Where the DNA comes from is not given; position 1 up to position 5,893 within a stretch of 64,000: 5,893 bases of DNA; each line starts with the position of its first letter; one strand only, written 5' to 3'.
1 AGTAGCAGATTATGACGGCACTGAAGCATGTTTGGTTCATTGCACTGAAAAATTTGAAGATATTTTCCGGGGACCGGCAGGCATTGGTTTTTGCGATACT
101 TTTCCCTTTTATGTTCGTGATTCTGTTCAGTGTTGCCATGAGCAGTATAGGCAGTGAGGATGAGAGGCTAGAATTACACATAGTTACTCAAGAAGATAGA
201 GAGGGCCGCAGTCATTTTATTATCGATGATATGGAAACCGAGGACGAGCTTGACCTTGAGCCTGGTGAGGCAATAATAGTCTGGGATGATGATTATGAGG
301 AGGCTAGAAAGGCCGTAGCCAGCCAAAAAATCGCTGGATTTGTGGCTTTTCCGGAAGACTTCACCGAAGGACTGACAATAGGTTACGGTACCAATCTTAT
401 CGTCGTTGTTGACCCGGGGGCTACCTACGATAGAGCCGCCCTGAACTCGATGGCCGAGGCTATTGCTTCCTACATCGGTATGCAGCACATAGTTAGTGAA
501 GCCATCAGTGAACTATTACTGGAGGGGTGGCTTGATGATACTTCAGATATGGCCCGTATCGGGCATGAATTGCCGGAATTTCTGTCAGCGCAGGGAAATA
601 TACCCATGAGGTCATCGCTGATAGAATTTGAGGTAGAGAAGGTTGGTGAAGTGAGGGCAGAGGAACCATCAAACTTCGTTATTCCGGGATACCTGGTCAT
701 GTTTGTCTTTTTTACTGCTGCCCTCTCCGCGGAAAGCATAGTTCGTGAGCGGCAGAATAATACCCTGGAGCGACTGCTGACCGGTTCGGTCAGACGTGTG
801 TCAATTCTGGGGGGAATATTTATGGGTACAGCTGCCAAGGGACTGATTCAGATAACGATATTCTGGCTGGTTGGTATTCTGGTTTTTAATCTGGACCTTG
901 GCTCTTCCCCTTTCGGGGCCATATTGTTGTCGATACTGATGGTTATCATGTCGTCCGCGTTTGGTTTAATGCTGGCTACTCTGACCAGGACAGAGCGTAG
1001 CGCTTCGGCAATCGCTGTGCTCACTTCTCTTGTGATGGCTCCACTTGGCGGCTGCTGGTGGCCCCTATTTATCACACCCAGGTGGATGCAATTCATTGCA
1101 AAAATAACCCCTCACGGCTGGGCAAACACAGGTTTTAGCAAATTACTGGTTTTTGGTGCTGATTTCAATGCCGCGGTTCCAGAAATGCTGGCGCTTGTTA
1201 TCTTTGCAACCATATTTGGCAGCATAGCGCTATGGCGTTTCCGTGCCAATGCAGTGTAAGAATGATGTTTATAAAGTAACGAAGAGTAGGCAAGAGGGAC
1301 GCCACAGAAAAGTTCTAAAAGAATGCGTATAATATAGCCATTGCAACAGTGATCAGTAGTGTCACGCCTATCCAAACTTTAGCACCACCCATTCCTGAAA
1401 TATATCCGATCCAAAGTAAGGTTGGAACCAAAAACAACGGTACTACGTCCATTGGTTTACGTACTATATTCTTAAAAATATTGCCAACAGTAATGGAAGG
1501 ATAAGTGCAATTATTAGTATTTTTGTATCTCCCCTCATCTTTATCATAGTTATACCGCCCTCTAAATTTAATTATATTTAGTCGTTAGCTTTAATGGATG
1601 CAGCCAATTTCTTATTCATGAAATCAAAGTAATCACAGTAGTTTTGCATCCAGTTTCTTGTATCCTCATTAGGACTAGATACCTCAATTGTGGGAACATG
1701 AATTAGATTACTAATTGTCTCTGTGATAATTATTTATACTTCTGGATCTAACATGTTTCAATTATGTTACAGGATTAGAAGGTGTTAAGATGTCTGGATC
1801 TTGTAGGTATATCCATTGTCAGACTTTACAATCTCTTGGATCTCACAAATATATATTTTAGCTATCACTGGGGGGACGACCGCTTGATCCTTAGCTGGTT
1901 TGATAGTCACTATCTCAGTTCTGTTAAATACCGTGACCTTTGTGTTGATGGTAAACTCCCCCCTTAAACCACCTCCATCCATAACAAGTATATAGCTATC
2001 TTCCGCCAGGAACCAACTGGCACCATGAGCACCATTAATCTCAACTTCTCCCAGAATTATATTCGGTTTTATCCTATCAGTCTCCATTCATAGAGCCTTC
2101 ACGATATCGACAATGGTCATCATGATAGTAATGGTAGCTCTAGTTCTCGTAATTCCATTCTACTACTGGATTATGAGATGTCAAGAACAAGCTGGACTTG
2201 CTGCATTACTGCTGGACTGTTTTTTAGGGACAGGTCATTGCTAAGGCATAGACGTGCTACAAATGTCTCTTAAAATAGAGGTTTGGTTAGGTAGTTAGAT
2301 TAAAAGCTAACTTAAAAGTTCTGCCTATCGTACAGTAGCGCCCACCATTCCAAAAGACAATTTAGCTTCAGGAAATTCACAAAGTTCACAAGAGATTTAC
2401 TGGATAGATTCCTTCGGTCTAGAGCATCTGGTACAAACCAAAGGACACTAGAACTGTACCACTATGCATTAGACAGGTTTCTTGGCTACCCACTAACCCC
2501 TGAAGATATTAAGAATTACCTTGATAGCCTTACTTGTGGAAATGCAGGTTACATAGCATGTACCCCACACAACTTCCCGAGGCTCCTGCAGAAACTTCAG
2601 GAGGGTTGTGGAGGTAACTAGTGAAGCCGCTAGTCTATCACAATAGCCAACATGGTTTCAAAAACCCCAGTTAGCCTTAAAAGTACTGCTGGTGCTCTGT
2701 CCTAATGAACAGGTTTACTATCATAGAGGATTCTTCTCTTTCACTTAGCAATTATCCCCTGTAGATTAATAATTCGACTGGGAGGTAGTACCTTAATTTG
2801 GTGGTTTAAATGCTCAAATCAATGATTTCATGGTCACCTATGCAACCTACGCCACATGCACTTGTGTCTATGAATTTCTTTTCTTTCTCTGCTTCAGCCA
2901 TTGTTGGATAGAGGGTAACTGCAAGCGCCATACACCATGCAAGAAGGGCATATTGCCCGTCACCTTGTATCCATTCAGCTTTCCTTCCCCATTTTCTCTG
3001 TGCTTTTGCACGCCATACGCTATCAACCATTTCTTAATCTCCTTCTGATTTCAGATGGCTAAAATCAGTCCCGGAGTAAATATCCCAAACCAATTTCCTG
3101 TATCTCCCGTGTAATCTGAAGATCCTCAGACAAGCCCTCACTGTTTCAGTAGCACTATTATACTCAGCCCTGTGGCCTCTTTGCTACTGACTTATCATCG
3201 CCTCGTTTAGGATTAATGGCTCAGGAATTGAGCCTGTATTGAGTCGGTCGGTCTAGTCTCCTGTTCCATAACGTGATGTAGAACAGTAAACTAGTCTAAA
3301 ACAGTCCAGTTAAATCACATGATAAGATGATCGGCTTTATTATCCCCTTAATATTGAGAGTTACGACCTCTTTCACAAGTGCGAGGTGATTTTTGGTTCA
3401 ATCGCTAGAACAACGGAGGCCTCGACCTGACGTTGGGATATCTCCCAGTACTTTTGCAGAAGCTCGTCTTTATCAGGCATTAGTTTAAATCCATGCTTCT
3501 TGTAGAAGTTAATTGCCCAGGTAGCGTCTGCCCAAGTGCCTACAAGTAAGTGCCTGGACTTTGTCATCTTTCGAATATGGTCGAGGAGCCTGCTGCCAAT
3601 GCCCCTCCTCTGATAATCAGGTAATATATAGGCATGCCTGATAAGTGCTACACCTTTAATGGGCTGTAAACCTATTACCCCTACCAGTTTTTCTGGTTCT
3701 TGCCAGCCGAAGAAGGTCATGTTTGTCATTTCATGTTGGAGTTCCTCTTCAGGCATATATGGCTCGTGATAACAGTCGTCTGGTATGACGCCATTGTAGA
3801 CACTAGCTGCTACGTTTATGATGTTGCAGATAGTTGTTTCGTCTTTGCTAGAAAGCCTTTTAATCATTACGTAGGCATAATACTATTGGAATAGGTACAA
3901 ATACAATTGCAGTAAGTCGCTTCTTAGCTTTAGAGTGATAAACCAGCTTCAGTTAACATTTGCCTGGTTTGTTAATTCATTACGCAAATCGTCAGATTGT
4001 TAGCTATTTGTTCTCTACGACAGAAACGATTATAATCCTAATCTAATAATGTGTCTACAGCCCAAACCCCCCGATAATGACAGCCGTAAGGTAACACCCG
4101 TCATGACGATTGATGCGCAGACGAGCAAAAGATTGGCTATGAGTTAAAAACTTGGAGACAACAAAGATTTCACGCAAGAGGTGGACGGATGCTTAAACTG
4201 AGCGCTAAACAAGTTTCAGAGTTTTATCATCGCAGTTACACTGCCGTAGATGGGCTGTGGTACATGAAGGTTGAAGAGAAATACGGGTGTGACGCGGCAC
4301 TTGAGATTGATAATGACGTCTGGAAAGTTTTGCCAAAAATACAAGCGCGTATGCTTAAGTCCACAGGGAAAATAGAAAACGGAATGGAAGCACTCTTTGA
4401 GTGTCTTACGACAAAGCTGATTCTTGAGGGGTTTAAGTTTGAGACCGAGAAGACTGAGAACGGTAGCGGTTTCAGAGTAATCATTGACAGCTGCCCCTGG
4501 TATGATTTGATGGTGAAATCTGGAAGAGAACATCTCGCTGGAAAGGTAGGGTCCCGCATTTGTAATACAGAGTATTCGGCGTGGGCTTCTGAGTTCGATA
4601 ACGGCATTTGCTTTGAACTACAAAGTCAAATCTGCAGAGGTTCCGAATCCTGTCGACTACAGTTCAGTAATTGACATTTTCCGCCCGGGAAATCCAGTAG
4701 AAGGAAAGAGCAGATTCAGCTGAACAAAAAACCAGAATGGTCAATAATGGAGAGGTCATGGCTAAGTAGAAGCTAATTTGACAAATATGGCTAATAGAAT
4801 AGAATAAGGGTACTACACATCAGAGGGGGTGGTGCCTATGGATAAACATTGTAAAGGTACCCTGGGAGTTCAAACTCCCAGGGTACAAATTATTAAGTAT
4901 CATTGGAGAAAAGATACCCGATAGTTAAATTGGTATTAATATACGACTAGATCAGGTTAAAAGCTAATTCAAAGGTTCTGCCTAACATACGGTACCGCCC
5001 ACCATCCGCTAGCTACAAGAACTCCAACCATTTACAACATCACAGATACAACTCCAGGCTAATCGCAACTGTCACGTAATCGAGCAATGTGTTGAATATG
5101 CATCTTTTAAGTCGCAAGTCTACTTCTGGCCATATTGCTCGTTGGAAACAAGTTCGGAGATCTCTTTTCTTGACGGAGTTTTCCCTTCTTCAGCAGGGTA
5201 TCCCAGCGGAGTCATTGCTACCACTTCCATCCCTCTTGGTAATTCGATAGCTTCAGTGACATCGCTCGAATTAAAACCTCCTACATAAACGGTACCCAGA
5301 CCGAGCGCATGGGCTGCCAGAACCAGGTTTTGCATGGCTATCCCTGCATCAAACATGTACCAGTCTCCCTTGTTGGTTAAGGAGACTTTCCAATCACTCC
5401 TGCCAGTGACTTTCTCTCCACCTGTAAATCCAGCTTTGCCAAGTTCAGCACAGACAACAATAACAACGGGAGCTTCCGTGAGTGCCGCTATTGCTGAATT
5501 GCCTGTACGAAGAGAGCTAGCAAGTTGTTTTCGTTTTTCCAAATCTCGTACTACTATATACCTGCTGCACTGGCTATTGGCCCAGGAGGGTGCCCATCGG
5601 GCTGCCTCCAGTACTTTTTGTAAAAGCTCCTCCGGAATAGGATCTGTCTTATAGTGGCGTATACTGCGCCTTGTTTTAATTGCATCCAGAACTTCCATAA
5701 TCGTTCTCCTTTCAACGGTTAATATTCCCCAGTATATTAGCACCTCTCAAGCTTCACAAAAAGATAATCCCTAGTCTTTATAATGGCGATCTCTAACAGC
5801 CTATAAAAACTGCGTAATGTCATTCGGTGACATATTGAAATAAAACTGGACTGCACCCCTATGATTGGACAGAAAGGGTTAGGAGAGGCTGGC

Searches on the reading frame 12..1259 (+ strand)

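Call 73: search_protein_families(library=pfam, proteins=[window:12-1259:+], max_evalue=0.0001)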
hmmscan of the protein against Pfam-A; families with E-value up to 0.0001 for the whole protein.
window:12-1259:+ (415 aa): 3 families
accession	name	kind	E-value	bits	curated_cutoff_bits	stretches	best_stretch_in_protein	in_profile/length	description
PF12698.13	ABC2_membrane_3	-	4.4e-41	141.6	31.6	1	25-408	4-347/347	ABC-2 family transporter protein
PF01061.29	ABC2_membrane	-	3.6e-21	76.1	26.9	1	222-378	49-209/211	ABC-2 type transporter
PF12679.13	ABC2_membrane_2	-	1.9e-17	63.9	27.2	1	9-411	2-279/283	ABC-2 family transporter protein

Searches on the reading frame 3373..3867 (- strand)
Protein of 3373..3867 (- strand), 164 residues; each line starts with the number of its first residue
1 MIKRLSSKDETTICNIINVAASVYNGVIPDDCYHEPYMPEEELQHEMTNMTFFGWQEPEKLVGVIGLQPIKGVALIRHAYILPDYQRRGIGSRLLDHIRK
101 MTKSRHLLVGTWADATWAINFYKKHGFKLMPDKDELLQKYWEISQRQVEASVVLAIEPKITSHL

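Call 73: search_protein_families(library=pfam, proteins=[window:3373-3867:-], max_evalue=0.0001)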
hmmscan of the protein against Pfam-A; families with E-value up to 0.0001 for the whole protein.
window:3373-3867:- (164 aa): 4 families
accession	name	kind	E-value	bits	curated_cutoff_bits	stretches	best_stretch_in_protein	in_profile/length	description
PF00583.31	Acetyltransf_1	-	4e-15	56.5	20.7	1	33-127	16-116/116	Acetyltransferase (GNAT) family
PF13508.13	Acetyltransf_7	-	1.3e-14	54.8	27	1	52-128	5-83/84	Acetyltransferase (GNAT) domain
PF13673.13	Acetyltransf_10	-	1.1e-12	48.5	23.6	1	35-130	14-110/128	Acetyltransferase (GNAT) domain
PF13420.13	Acetyltransf_4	-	4.6e-05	23.9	24.3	1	48-135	47-142/155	Acetyltransferase (GNAT) domain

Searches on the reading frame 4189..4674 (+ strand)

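Call 73: search_protein_families(library=pfam, proteins=[window:4189-4674:+], max_evalue=0.0001)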
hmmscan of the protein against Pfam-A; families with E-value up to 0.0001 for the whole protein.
window:4189-4674:+ (161 aa): 2 families
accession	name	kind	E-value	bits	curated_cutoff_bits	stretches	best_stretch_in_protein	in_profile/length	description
PF19620.4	DUF6125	-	1.1e-11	45.5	27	1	14-140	16-140/164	Family of unknown function (DUF6125)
PF14196.11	ATC_hydrolase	-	2.5e-07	32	28.1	1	17-159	6-145/145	L-2-amino-thiazoline-4-carboxylic acid hydrolase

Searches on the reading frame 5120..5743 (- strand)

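Call 73: search_protein_families(library=pfam, proteins=[window:5120-5743:-], max_evalue=0.0001)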
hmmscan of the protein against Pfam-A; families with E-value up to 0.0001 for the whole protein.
window:5120-5743:- (207 aa): 2 families
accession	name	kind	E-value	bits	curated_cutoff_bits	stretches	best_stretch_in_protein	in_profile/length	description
PF00881.29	Nitroreductase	-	4.7e-34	118.4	23.5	1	22-182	1-167/167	Nitroreductase family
PF14512.11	TM1586_NiRdase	-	1.1e-17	64.8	27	1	114-203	65-153/215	Putative TM nitroreductase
